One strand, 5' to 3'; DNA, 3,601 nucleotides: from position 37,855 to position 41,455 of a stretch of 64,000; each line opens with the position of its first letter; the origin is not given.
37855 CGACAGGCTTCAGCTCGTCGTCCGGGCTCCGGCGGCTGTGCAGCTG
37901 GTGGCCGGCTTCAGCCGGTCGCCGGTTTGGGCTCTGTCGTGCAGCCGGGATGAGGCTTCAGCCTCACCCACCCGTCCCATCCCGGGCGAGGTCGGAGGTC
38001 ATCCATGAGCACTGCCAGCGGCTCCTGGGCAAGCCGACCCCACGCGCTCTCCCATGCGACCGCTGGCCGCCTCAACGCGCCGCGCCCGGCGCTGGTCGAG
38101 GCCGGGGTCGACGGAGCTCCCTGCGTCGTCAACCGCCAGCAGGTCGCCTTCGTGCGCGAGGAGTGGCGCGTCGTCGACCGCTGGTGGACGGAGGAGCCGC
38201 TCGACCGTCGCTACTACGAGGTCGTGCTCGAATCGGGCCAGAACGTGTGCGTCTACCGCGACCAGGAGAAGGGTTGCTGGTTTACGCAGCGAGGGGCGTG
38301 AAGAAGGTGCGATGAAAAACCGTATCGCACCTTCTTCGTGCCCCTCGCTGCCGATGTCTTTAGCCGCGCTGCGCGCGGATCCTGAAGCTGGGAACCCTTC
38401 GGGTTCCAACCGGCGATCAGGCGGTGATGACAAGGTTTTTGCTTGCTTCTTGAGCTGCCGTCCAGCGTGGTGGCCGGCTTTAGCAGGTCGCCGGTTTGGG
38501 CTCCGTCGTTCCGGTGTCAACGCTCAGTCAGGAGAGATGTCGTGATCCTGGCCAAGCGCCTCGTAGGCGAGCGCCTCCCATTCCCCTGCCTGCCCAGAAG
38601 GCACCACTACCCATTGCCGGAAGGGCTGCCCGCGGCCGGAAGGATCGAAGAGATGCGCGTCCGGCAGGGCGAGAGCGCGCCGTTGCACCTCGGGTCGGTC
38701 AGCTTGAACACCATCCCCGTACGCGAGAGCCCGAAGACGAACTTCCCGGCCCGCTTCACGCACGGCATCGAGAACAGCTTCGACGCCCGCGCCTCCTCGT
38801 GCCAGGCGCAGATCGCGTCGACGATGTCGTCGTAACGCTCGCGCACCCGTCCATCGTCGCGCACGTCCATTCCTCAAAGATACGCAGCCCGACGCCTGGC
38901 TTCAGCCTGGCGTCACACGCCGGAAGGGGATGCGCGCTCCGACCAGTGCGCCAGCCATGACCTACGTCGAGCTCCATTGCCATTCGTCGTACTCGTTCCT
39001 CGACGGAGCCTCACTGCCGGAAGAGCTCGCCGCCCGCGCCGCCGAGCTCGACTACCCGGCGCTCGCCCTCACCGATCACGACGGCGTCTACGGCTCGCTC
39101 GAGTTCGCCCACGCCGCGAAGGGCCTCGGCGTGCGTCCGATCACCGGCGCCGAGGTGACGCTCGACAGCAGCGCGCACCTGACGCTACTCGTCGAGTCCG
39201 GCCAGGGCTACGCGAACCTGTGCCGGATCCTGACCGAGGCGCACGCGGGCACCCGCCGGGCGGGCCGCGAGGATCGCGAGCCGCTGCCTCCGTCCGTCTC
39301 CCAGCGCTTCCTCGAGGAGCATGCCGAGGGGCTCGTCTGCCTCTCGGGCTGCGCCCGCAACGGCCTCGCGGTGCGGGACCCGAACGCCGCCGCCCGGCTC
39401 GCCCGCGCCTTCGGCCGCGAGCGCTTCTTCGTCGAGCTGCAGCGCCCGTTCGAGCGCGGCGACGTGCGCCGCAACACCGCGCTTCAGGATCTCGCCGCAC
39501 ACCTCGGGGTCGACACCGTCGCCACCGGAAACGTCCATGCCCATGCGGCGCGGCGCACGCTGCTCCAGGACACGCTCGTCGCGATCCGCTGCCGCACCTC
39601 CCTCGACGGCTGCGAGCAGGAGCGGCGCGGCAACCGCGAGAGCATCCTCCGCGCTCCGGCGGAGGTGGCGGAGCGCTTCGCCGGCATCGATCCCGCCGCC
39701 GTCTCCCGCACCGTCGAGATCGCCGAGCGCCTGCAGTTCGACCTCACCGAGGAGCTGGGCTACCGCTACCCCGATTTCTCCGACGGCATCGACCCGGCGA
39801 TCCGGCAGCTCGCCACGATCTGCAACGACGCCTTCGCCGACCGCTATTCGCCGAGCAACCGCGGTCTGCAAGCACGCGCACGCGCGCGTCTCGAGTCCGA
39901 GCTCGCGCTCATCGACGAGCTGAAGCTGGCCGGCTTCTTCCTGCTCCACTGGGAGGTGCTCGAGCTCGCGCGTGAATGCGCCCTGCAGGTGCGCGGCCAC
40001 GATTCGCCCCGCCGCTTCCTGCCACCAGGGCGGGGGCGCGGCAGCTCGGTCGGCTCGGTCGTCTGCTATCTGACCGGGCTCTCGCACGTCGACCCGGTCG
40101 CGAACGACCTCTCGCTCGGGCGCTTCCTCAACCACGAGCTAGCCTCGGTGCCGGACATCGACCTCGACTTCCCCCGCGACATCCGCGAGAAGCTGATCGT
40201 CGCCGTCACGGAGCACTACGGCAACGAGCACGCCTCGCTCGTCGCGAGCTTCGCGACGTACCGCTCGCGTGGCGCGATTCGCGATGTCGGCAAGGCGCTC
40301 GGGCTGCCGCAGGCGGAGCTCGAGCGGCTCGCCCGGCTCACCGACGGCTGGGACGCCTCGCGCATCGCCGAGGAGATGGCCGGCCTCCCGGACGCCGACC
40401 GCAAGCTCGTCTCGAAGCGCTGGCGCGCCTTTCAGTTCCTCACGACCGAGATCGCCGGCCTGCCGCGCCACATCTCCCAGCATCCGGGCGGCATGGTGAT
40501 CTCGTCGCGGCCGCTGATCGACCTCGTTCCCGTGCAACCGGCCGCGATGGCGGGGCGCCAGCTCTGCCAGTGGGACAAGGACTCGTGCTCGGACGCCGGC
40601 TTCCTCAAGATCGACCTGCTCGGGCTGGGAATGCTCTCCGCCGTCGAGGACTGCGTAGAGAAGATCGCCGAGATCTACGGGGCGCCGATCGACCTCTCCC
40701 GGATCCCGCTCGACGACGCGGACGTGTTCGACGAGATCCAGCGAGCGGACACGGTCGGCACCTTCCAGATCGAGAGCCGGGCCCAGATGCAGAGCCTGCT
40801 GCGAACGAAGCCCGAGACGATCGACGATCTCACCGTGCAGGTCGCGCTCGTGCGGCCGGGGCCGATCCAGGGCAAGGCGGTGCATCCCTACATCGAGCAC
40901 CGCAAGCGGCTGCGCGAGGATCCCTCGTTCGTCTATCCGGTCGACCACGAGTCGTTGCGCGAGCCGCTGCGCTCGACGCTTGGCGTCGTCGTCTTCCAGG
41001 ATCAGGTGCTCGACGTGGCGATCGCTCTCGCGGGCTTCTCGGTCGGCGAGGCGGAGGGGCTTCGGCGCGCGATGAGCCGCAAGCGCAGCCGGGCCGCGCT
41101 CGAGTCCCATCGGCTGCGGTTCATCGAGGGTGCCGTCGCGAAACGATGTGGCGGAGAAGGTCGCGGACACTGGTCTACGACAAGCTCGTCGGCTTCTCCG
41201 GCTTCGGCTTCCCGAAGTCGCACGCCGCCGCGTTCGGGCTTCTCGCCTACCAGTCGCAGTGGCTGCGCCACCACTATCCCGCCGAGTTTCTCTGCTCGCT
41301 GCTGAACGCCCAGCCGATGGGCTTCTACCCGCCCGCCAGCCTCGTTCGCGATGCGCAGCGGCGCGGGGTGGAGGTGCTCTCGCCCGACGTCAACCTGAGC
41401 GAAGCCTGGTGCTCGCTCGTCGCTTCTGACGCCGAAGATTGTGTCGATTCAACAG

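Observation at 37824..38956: Repeat-rich 1.1 kb insertion inside the LexA-controlled imuB-dnaE2 mutasome cassette: separate ImuB C-terminal-domain ORF plus an antisense TfoX_N gene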

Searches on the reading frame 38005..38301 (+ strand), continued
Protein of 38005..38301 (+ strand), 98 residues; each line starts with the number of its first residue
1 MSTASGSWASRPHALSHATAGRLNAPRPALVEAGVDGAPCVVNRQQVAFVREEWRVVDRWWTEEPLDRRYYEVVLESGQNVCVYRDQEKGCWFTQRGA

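Call 59: search_protein_representatives(alignment_id=A3)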
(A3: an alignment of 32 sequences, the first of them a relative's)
Query: 32 sequences, 113 profile positions. Proteins with E-value up to 0.001 (for the whole library): 629; up to 1e-10: 199; up to 1e-30: 11. The best 150 are listed.
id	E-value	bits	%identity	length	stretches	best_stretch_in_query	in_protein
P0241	1.2e-52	192.7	-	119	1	5-110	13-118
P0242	3.2e-49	181.7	-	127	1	4-110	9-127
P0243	7.8e-43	161.1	-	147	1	5-82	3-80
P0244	7.9e-43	161.1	-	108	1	31-110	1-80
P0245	3.6e-39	149.3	-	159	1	4-86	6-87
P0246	6.0e-39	148.6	-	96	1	5-98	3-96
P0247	2.4e-37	143.4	-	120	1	5-79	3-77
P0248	3.3e-37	143.0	-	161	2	5-51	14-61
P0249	3.6e-37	142.9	-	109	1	5-79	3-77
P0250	1.8e-34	134.2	-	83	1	31-112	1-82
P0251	1.7e-31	124.6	-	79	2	5-64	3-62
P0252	1.2e-28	115.4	-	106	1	6-103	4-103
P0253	7.1e-28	112.9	-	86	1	4-63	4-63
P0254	4.1e-27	110.5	-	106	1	4-103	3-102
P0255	5.2e-26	106.9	-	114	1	4-103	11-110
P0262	5.4e-21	90.8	-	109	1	4-102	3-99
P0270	4.3e-20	87.9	-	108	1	5-103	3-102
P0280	7.0e-19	84.0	-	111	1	7-103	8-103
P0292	1.5e-16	76.4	-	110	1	5-103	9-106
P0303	9.3e-16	73.9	-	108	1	5-105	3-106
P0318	7.9e-15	70.9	-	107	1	4-103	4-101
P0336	6.6e-14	67.9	-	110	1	5-103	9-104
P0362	4.1e-13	65.4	-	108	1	4-101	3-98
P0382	1.7e-12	63.4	-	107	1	8-102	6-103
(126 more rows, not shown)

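Call 60: search_protein_families(library=pfam, proteins=[P0252, P0262, P0270, P0280, P0292, P0303, P0318, P0336, P0362, P0382], max_evalue=0.01)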
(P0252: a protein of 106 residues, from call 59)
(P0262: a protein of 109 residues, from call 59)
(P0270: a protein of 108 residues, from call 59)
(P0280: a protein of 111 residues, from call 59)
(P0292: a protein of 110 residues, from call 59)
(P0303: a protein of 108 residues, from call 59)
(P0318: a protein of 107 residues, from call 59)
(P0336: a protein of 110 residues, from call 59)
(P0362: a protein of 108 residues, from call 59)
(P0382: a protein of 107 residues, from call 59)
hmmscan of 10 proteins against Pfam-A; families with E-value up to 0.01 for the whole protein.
P0252 (106 aa): 1 family
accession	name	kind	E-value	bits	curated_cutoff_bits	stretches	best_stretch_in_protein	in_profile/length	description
PF04993.18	TfoX_N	-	0.00097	19.6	30.1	1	14-103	2-89/91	TfoX N-terminal domain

P0262 (109 aa): 1 family
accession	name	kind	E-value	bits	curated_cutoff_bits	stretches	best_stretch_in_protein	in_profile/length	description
PF04993.18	TfoX_N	-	2.2e-05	24.9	30.1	1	24-85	12-71/91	TfoX N-terminal domain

P0270 (108 aa): 1 family
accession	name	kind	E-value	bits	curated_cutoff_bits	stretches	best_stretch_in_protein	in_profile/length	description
PF04993.18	TfoX_N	-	0.0011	19.5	30.1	1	19-89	7-73/91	TfoX N-terminal domain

P0280 (111 aa): 1 family
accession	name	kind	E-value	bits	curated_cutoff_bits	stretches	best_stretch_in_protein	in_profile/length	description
PF04993.18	TfoX_N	-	0.00013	22.5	30.1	1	22-102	7-88/91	TfoX N-terminal domain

P0292 (110 aa): 1 family
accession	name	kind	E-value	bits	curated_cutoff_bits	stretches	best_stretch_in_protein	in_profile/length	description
PF04993.18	TfoX_N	-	3.5e-05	24.3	30.1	1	24-105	6-88/91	TfoX N-terminal domain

P0303 (108 aa): 1 family
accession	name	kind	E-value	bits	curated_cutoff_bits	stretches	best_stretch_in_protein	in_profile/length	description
PF02406.22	MmoB_DmpM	-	0.0084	16.7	25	0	3-40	9-46/85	MmoB/DmpM family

P0318 (107 aa): 0 families

P0336 (110 aa): 1 family
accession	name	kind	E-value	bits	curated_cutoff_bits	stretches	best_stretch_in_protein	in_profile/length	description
PF04993.18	TfoX_N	-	0.0019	18.7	30.1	1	25-103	8-88/91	TfoX N-terminal domain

P0362 (108 aa): 0 families

P0382 (107 aa): 0 families
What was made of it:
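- On TfoX/Sxy competence regulators: Only distant relatives reach E 2e-5 to 2e-3, all below the 30.1-bit cut-off (call 60).
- Closest known: TfoX/Sxy N-terminal domain. Same: Distant profile-linked relatives give sub-threshold TfoX_N hits covering up to nearly the whole profile (call 60).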

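Call 67: find_encoding_contigs(protein=P0252, flank=5000, max_places=3)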
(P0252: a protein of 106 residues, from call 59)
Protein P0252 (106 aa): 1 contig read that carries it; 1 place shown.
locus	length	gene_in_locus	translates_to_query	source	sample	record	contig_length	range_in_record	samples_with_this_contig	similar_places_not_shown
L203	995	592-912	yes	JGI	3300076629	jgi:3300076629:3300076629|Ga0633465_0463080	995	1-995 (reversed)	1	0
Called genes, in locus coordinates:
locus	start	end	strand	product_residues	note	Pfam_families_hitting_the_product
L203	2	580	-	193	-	?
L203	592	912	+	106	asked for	-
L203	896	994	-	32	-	?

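Call 68: find_encoding_contigs(protein=P0254, flank=5000, max_places=3)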
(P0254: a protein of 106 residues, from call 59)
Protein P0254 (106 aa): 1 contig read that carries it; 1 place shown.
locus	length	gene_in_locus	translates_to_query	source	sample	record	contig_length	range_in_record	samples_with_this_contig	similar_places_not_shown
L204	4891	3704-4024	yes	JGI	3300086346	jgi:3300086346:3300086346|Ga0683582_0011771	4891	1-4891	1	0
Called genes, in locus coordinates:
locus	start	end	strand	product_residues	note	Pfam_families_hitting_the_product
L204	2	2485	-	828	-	?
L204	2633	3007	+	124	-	PF02311:AraC_binding (weak), PF07883:Cupin_2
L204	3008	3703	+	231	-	PF07883:Cupin_2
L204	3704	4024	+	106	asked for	-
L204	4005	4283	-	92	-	-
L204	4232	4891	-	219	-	?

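Call 69: find_encoding_contigs(protein=P0262, flank=6000, max_places=3)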
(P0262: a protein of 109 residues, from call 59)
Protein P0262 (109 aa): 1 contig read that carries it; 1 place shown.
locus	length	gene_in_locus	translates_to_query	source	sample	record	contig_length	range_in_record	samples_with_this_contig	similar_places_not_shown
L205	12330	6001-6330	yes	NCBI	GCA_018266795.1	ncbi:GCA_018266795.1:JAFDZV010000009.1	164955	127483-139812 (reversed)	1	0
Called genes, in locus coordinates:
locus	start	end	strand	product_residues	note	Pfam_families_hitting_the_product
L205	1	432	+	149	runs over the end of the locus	-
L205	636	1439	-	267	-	PF03437:BtpA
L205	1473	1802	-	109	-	PF02575:YbaB_DNA_bd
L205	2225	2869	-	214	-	PF03807:F420_oxidored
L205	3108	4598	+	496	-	PF07661:MORN_2 (faint), PF03544:TonB_C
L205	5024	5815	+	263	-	PF00903:Glyoxalase, PF18029:Glyoxalase_6 (faint), PF22677:Ble-like_N (weak)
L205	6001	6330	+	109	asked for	PF04993:TfoX_N (weak)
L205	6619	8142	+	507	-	PF05048:NosD (faint), PF13229:Beta_helix (weak)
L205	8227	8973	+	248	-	PF01209:Ubie_methyltran, PF02353:CMAS (weak), PF13489:Methyltransf_23, PF05175:MTS (weak), PF13847:Methyltransf_31, PF08241:Methyltransf_11, PF08242:Methyltransf_12, PF13649:Methyltransf_25, +1 more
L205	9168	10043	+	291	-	PF14534:DUF4440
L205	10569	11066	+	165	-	PF00903:Glyoxalase (faint), PF18029:Glyoxalase_6 (weak)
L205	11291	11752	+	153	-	PF00149:Metallophos (faint), PF12850:Metallophos_2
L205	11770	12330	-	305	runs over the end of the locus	PF02541:Ppx-GppA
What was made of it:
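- Closest known: TfoX/Sxy N-terminal domain. Different: Relatives at 44% identity sit in unrelated neighbourhoods (call 69).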

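Call 70: find_encoding_contigs(protein=P0280, flank=6000, max_places=3)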
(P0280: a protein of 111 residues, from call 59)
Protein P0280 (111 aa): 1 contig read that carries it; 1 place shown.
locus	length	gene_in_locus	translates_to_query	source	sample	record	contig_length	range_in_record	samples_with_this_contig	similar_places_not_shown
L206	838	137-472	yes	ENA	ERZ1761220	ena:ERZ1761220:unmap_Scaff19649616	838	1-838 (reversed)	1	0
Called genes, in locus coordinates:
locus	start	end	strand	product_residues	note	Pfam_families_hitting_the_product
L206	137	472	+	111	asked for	-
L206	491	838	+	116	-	?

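Call 71: find_encoding_contigs(protein=P0292, flank=6000, max_places=3)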
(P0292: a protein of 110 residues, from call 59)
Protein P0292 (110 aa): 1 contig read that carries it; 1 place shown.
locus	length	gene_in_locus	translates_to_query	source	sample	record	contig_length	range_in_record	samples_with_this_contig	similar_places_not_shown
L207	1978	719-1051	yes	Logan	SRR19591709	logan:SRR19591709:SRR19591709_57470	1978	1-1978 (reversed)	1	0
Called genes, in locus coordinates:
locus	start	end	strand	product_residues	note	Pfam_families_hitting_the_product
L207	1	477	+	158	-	?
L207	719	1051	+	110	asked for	-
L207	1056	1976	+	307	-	?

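Call 72: predict_structure(alignment_id=A1)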
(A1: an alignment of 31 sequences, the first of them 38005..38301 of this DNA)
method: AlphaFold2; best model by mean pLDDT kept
length: 98 residues; sequences in the alignment: 31
mean_pLDDT: 73.5   pTM: 0.60
mean pLDDT of the five models: 73.5, 72.2, 71.5, 60.3, 56.3
residues with pLDDT >= 90: 36; 70-90: 24; 50-70: 14; < 50: 24
segments of 3 or more residues with pLDDT < 50: 1-23
pLDDT, mean of each block of 10 residues (from residue 1): 36 39 70 92 96 76 71 94 87 75
secondary structure, 60 per line:
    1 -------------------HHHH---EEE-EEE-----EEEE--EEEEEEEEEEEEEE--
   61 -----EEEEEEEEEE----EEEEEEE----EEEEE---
elements in order: H20-23 E27-29 E31-33 E39-42 E45-58 E66-75 E80-86 E91-95
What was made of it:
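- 38005..38301 (+): Standalone ImuB-C protein, 98 aa: a disordered N-terminus followed by an all-beta domain. The AF2 model has seven strands over residues 27-95 (call 72).
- On iPolY-ImuB-C-DnaE2 (split ImuB / DnaE2X) module: The AF2 model is all-beta (call 72).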

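Call 74: search_protein_families(library=ncbifam, proteins=[L015:6793-10098:+], max_evalue=1e-10)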
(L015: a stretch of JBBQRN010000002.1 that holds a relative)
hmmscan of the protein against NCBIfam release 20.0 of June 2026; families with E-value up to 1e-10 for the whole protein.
L015:6793-10098:+ (1102 aa): 14 families
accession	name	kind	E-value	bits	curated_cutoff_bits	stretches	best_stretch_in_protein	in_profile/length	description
NF004225.0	PRK05672.1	subfamily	2.6e-288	959.4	939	1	8-1083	3-1038/1047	error-prone DNA polymerase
NF004226.0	PRK05673.1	equivalog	5.3e-193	643.9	1002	1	8-1082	3-1067/1146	DNA polymerase III subunit alpha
TIGR00594.1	polc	superfamily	2.5e-175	585.3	434.35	1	11-1036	1-1021/1022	DNA polymerase III subunit alpha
NF005298.0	PRK06826.1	equivalog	6.6e-174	580.5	1260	1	9-1078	3-1073/1151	DNA polymerase III subunit alpha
NF005377.0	PRK06920.1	equivalog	1.3e-132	443.8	1806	1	9-1079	1-1025/1108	DNA polymerase III subunit alpha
NF005617.0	PRK07374.1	equivalog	6.5e-125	418.4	1653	1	9-1084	1-1087/1170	DNA polymerase III subunit alpha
NF005582.0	PRK07279.1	equivalog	2.9e-110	369.9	1279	2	202-1074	157-961/1033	DNA polymerase III subunit alpha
NF005516.0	PRK07135.1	equivalog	2.1e-103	347.3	1084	1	245-824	184-743/974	DNA polymerase III DnaE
NF004550.0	PRK05898.1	equivalog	9.8e-92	308.7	1182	1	292-828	230-743/971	DNA polymerase III subunit alpha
NF007079.0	PRK09532.1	equivalog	4.9e-88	296.3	1525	1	9-758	1-775/876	DNA polymerase III subunit alpha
NF001688.0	PRK00448.1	equivalog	4.8e-18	64.2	873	0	11-77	338-404/1445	PolC-type DNA polymerase III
NF005616.0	PRK07373.1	equivalog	7.8e-18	64.2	646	1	758-1080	37-363/449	DNA polymerase III subunit alpha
TIGR01405.1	polC_Gram_pos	equivalog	3e-15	55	1043.45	0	11-77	104-170/1211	DNA polymerase III subunit alpha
NF041577.1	nside_bi_sphtase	equivalog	1.6e-13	50.5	400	1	9-85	1-75/276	3',5'-nucleoside bisphosphate phosphatase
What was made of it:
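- dnaE2 matches NF004225 (call 74).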

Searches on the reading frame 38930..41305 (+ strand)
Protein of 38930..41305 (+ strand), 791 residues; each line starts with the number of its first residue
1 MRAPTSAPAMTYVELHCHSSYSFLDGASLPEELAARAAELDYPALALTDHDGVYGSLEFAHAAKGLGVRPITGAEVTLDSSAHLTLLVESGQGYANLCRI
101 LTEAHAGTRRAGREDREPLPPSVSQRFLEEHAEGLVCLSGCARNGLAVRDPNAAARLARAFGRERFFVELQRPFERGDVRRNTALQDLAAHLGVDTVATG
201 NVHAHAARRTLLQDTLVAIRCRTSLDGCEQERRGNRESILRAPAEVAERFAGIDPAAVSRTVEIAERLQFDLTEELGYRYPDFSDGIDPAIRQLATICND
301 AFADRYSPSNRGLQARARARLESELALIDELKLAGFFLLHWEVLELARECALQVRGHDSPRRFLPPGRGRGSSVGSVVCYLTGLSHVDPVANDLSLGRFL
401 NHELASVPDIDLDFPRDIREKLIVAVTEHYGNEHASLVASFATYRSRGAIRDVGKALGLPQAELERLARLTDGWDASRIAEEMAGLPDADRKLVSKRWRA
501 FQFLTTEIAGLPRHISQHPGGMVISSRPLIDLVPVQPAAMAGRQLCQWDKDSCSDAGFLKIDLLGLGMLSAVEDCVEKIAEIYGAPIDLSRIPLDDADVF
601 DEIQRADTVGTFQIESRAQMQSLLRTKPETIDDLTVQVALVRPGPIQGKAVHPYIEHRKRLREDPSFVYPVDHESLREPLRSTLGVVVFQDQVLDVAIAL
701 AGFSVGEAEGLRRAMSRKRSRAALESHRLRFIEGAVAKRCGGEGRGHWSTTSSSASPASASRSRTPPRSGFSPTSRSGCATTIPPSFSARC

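Call 5: search_protein_families(library=pfam, proteins=[window:38930-41305:+], max_evalue=0.1)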
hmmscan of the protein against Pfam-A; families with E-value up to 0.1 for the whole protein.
window:38930-41305:+ (791 aa): 3 families
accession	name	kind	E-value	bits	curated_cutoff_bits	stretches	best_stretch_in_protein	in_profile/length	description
PF07733.18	DNA_pol3_alpha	-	2.4e-62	211.3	23.9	1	293-565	2-260/260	Bacterial DNA polymerase III alpha NTPase domain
PF17657.6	DNA_pol3_finger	-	8.3e-45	152.5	22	1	568-738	1-165/166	Bacterial DNA polymerase III alpha subunit finger domain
PF02811.25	PHP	-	2.4e-31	109.7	26.4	1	14-172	1-163/164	PHP domain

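Call 74: search_protein_families(library=ncbifam, proteins=[window:38957-41140:+], max_evalue=1e-10)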
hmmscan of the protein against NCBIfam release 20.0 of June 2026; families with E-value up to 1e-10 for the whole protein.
window:38957-41140:+ (728 aa): 13 families
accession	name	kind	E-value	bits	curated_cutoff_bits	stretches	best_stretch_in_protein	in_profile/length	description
NF004225.0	PRK05672.1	subfamily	1.1e-192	642.8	939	1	2-726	5-711/1047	error-prone DNA polymerase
NF004226.0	PRK05673.1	equivalog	2.3e-145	486.1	1002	1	1-727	4-725/1146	DNA polymerase III subunit alpha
TIGR00594.1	polc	superfamily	2.5e-139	466.1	434.35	1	3-727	1-723/1022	DNA polymerase III subunit alpha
NF005298.0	PRK06826.1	equivalog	1.5e-133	446.8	1260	1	2-727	4-716/1151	DNA polymerase III subunit alpha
NF005377.0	PRK06920.1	equivalog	2.3e-112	376.7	1806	1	1-726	1-701/1108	DNA polymerase III subunit alpha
NF005617.0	PRK07374.1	equivalog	2.6e-99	333.7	1653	1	1-727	1-735/1170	DNA polymerase III subunit alpha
NF005582.0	PRK07279.1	equivalog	4.1e-90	303.2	1279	1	191-727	154-656/1033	DNA polymerase III subunit alpha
NF005516.0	PRK07135.1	equivalog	1.6e-87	294.7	1084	1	237-727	184-654/974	DNA polymerase III DnaE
NF007079.0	PRK09532.1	equivalog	3.2e-86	290.3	1525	1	1-727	1-752/876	DNA polymerase III subunit alpha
NF004550.0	PRK05898.1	equivalog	7.6e-79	266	1182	1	283-727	229-650/971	DNA polymerase III subunit alpha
NF001688.0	PRK00448.1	equivalog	2.7e-14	51.7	873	0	4-70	339-405/1445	PolC-type DNA polymerase III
NF041577.1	nside_bi_sphtase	equivalog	2.9e-12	46.3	400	1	1-79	1-77/276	3',5'-nucleoside bisphosphate phosphatase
TIGR01405.1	polC_Gram_pos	equivalog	1.6e-11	42.7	1043.45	0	4-69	105-170/1211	DNA polymerase III subunit alpha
